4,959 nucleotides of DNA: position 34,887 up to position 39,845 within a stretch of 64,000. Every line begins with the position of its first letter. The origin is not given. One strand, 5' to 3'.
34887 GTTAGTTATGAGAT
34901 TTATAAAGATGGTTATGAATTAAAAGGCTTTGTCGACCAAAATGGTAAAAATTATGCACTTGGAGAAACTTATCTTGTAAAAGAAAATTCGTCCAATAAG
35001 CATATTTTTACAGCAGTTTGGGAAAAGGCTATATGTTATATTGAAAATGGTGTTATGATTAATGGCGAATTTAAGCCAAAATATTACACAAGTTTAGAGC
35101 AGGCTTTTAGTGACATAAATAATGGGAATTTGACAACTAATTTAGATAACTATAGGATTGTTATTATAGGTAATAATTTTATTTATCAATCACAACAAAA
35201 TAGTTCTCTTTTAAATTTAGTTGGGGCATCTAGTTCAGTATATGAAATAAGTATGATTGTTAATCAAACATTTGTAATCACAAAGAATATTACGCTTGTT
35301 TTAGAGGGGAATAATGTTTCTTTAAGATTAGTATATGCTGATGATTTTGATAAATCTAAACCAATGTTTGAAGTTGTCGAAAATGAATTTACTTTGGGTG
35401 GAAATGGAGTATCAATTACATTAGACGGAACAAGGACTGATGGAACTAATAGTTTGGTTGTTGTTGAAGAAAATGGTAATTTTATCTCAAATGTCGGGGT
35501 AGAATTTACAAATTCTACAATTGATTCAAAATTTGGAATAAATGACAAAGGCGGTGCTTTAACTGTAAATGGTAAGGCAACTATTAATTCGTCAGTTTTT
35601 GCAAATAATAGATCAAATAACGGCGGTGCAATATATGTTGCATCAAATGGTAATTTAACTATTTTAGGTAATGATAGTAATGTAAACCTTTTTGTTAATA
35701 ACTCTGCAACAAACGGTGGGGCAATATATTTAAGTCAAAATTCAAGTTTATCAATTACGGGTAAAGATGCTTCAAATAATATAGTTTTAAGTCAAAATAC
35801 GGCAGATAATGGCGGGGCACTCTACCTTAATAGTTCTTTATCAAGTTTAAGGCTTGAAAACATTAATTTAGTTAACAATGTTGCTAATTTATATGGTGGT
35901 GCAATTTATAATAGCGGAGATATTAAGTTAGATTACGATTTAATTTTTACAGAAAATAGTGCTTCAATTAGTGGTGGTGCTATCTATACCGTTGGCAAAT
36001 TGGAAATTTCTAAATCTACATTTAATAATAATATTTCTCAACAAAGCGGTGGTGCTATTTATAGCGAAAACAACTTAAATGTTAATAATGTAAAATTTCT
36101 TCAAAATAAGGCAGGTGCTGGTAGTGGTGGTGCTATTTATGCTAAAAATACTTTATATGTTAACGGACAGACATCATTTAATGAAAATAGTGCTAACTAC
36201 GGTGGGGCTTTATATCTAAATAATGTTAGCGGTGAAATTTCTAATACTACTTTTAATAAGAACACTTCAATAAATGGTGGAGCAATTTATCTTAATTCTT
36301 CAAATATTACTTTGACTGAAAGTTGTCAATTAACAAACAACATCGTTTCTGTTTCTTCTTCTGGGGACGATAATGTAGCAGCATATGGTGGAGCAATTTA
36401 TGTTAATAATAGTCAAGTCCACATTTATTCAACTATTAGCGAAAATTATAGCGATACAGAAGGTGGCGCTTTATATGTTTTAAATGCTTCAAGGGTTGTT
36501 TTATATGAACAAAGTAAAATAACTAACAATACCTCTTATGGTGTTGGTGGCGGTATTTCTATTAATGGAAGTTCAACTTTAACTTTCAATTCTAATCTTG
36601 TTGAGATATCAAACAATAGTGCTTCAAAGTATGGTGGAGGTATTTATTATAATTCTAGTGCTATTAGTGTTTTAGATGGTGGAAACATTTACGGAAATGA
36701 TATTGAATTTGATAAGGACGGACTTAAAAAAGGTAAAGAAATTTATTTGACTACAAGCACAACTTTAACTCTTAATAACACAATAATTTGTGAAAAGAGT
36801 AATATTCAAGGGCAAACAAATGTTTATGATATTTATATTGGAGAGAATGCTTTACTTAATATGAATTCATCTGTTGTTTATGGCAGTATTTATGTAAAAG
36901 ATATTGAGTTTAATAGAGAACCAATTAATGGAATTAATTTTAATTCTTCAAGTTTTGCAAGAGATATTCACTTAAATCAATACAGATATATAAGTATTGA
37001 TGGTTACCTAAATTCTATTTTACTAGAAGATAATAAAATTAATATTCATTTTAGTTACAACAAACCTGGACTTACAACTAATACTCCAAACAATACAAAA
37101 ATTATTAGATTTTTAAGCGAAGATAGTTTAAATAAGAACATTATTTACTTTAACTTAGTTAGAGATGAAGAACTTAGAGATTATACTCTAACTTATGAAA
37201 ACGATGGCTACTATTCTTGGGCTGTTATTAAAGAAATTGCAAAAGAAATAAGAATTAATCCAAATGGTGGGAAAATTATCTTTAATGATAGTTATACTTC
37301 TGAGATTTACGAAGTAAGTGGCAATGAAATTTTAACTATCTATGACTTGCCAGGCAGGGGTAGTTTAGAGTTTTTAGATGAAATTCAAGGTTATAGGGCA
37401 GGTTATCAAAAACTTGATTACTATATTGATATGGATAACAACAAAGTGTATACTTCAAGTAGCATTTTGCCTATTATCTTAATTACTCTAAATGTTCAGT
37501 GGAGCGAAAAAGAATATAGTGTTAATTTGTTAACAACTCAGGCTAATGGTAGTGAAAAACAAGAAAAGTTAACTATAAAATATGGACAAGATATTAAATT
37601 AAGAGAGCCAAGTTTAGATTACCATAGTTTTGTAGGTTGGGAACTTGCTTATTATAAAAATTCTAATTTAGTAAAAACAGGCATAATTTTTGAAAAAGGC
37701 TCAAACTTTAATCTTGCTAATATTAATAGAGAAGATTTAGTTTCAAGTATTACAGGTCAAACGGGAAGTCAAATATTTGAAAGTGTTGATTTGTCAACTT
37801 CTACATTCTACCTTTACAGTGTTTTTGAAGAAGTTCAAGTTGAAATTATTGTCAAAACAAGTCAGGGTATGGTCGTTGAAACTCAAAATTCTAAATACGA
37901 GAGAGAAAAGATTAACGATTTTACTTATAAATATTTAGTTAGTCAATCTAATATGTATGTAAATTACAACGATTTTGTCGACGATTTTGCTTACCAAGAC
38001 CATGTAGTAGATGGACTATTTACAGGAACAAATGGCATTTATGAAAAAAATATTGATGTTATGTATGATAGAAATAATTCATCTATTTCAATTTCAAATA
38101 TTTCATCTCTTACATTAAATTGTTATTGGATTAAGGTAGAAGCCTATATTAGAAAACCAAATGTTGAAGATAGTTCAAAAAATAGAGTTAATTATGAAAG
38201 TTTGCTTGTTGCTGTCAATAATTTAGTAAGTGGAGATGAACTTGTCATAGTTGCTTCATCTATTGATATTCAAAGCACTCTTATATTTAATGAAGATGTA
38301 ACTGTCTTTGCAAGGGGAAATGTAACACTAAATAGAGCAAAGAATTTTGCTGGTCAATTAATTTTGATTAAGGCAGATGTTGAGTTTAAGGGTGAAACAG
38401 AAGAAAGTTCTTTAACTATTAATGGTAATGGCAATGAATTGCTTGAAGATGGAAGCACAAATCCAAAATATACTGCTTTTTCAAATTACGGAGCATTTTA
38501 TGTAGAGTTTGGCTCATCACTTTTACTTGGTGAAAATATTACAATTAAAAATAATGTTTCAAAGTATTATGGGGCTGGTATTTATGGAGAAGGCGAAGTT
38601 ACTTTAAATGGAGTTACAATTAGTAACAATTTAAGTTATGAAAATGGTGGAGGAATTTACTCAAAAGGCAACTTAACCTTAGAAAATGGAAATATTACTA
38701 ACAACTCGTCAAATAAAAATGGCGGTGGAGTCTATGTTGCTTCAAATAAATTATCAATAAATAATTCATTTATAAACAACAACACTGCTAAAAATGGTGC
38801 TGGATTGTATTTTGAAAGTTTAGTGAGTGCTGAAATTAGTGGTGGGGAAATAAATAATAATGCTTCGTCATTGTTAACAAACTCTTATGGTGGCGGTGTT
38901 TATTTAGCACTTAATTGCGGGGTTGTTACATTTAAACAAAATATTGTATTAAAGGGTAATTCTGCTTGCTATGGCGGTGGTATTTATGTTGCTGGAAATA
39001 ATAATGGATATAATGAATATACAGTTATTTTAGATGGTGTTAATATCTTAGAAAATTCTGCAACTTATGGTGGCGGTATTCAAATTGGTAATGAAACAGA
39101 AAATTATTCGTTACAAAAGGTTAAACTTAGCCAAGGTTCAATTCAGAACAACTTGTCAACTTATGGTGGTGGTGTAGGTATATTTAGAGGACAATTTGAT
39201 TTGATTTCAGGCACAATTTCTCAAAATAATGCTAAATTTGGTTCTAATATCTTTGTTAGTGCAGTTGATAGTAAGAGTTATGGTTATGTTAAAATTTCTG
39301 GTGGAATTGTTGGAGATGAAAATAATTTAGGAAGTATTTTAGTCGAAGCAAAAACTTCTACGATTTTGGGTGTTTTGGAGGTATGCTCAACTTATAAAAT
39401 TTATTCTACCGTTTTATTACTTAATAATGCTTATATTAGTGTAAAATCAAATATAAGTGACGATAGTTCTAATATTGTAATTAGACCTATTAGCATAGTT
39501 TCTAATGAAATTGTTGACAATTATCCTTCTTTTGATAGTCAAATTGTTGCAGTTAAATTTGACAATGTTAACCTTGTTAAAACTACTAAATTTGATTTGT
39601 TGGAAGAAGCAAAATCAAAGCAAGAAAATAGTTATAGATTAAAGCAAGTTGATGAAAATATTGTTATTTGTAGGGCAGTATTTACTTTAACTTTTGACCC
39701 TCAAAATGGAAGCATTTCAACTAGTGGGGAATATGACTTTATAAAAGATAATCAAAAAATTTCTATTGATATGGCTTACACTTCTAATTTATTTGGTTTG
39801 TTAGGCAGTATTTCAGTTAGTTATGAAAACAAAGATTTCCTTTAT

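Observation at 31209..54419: Seven divergent copies of a composite cap / PMP-type beta-helix / stalk module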

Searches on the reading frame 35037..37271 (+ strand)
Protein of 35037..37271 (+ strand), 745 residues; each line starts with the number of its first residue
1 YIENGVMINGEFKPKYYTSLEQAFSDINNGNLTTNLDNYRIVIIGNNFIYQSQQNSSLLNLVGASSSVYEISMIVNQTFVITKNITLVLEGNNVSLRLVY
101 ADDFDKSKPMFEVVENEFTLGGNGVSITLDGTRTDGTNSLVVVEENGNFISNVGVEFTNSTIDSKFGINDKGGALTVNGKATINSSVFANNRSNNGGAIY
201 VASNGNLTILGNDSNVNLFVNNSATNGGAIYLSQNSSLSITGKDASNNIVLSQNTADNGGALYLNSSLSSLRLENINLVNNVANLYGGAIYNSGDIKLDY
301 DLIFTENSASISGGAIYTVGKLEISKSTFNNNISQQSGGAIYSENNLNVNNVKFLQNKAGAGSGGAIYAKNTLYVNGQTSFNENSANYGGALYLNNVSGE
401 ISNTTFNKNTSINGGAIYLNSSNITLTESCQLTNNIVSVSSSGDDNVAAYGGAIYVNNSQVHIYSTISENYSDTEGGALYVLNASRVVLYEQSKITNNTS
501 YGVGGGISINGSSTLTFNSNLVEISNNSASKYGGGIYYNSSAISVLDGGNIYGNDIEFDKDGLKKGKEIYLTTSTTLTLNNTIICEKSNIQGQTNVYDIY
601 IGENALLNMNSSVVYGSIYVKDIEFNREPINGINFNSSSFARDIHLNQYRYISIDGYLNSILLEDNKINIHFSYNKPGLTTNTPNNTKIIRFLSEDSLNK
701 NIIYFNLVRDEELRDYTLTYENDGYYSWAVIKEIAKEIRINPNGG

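Call 9: search_protein_families(library=ncbifam, proteins=[window:35037-37271:+], max_evalue=1)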
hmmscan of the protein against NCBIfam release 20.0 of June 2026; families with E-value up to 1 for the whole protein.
window:35037-37271:+ (745 aa): 1 family
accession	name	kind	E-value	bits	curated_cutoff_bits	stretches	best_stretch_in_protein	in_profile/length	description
TIGR01376.1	POMP_repeat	repeat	5e-24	82.9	15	9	348-372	1-24/28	polymorphic outer membrane protein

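Call 10: search_protein_families(library=pfam, proteins=[window:35037-37271:+], max_evalue=1)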
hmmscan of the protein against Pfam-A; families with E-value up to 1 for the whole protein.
window:35037-37271:+ (745 aa): 2 families
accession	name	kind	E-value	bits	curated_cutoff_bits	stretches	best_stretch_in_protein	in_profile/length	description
PF02415.23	Chlam_PMP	-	2.3e-31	104.8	20.6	9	327-344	2-19/19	Chlamydia polymorphic membrane protein (Chlamydia_PMP) repeat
PF18938.6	aRib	-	0.00092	19.4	27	1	166-215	10-58/71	Atypical Rib domain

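Call 13: find_homologous_proteins(query=window:35037-37271:+, max_evalue=0.00001)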
Query window:35037-37271:+ (745 aa): 2419 proteins with E <= 0.00001 among 8000 candidates; the best 120 are listed.
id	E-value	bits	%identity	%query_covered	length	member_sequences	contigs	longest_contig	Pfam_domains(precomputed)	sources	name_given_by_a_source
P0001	1.0e-53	201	32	37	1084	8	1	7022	PF20585.5,PF02415.24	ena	-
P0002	2.7e-47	180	34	42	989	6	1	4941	PF13229.13,PF02415.24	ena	-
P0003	1.1e-46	178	32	52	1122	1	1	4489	PF13229.13,PF02369.23,PF02415.24,PF16640.12,PF09134.17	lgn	-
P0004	1.1e-45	174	29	52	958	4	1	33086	PF13229.13,PF02415.24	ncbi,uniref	ncbi:right-handed parallel beta-helix repeat-containing protein [Methanobrevibacter sp.]|uniref:righ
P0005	2.7e-45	173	27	59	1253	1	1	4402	PF13229.13,PF02415.24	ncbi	-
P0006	8.1e-45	172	27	57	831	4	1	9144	PF02415.24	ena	-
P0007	1.1e-44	171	31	38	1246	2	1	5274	PF13229.13,PF02415.24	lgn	-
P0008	1.9e-44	170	31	50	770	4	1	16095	PF13229.13,PF02415.24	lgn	-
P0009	3.9e-44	169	32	49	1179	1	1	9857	PF13229.13,PF02415.24,PF01841.26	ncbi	ncbi:MAG: transglutaminase domain-containing protein [Methanobacteriaceae archaeon]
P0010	1.6e-43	167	29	52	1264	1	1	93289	PF02415.24,PF00041.28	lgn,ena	-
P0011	1.7e-43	167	30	40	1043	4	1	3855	PF13229.13,PF20585.5,PF02415.24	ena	-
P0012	2.0e-43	167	31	54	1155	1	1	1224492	PF02415.24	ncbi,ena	-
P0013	2.4e-43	167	34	59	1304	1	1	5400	PF13229.13,PF02415.24,PF01841.26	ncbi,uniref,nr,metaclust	ncbi:transglutaminase domain-containing protein [Methanobrevibacter curvatus]|uniref:Putative outer 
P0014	1.1e-41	161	31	50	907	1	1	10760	PF13229.13,PF02415.24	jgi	jgi:predicted outer membrane repeat protein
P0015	1.9e-41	161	30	53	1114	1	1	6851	PF02415.24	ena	-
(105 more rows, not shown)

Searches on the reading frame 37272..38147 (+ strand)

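Call 67: search_protein_families(library=pfam, proteins=[window:37272-38147:+], max_evalue=1)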
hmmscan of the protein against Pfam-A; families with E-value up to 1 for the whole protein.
window:37272-38147:+ (292 aa): 1 family
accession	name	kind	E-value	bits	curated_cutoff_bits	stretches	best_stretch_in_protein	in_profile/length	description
PF13173.12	AAA_14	-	0.034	14.6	27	1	28-74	61-108/129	AAA domain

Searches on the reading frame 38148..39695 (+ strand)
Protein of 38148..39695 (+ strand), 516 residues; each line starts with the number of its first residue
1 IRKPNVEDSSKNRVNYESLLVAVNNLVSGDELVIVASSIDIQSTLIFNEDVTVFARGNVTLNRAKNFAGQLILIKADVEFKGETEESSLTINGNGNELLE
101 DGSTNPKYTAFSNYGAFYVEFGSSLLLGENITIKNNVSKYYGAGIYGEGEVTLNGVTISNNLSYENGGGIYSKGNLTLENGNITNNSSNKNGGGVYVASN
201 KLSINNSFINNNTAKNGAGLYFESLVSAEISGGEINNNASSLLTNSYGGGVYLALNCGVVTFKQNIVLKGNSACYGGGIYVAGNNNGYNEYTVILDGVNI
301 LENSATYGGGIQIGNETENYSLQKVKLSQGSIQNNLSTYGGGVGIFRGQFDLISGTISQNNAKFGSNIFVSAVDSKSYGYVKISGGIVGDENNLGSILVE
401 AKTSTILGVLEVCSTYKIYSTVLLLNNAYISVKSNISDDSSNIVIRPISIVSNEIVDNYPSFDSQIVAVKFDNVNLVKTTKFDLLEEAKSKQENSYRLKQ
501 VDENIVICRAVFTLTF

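Call 9: search_protein_families(library=ncbifam, proteins=[window:38148-39695:+], max_evalue=1)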
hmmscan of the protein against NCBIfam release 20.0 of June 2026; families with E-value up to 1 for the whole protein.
window:38148-39695:+ (516 aa): 2 families
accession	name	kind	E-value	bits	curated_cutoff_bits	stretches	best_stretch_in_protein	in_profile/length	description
TIGR01376.1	POMP_repeat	repeat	1.7e-06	27.6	15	3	156-179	5-28/28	polymorphic outer membrane protein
NF006897.1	PRK09379.1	equivalog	0.003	16.8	441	1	26-65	146-185/298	polyisoprenyl-teichoic acid--peptidoglycan teichoic acid transferase TagU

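Call 10: search_protein_families(library=pfam, proteins=[window:38148-39695:+], max_evalue=1)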
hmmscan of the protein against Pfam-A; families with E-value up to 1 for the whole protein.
window:38148-39695:+ (516 aa): 2 families
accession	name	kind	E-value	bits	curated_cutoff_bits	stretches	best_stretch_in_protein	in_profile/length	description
PF02415.23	Chlam_PMP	-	0.0022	18.5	20.6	3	156-173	2-19/19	Chlamydia polymorphic membrane protein (Chlamydia_PMP) repeat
PF13482.12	RNase_H_2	-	0.085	13.2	22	1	458-509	65-117/165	RNase_H superfamily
